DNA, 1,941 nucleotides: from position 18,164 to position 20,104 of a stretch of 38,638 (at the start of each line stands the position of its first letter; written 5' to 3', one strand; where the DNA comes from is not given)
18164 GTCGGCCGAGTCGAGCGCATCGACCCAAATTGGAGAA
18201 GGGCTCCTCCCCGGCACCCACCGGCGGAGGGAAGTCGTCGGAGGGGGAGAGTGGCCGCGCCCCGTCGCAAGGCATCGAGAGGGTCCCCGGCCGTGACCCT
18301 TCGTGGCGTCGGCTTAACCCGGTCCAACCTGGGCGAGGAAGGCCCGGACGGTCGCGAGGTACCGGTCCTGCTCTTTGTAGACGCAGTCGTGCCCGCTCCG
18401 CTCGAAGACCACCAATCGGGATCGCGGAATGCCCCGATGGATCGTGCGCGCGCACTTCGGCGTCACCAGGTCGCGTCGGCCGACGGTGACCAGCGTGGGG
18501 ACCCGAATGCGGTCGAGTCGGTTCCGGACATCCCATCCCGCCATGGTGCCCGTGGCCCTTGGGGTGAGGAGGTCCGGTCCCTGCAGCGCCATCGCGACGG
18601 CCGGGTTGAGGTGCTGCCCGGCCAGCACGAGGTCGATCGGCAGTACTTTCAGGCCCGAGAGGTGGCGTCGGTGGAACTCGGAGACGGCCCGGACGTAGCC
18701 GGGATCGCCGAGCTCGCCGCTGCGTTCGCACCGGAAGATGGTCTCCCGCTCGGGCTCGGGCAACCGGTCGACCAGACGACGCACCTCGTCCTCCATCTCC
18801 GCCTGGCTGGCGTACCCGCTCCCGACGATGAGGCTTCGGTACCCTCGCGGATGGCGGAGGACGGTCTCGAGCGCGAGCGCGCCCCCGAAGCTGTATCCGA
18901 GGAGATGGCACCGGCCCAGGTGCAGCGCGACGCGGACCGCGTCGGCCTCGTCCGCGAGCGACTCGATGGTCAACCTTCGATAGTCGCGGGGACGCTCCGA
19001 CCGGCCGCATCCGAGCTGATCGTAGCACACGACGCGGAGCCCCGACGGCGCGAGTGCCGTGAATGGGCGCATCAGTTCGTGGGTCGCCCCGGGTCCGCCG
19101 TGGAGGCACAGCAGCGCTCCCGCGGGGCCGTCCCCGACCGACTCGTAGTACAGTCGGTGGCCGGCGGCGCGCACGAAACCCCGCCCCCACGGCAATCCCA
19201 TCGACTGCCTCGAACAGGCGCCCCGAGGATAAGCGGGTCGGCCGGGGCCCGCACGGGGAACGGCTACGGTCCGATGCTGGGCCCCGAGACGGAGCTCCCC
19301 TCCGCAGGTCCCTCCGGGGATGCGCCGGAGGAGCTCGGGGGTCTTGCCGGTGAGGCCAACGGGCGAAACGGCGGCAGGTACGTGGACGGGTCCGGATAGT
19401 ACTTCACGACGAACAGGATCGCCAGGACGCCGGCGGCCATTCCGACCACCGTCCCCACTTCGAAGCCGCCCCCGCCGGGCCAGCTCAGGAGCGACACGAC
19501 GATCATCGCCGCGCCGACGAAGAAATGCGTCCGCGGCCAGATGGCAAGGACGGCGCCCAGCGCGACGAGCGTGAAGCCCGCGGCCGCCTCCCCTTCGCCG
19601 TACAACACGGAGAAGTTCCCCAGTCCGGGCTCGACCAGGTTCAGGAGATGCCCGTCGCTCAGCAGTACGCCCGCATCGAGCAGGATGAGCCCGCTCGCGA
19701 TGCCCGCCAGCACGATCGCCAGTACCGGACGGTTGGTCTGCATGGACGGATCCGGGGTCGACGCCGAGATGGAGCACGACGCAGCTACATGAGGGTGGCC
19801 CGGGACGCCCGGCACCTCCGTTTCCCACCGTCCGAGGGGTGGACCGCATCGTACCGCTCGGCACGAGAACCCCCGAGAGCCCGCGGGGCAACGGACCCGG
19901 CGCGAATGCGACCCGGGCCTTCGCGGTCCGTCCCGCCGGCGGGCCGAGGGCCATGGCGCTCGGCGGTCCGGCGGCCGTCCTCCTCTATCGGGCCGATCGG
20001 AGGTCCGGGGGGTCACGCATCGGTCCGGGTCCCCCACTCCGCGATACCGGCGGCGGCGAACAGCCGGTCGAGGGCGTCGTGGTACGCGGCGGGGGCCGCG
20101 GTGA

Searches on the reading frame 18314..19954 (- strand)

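Call 32: search_protein_families(library=pfam, proteins=[window:18314-19954:-], max_evalue=0.01)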
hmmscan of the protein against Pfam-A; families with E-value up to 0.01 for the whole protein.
window:18314-19954:- (546 aa): 4 families
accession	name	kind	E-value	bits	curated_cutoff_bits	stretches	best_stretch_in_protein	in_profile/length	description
PF00561.26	Abhydrolase_1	-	5.1e-23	82.4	25.8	1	280-523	2-239/245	alpha/beta hydrolase fold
PF12697.13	Abhydrolase_6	-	1.5e-16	62.2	26.3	1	281-531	1-212/217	Alpha/beta hydrolase family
PF12146.15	Hydrolase_4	-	3.6e-13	49.8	27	1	277-380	3-109/239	Serine aminopeptidase, S33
PF00975.26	Thioesterase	-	0.0043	17.7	26.4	1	281-367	3-86/226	Thioesterase domain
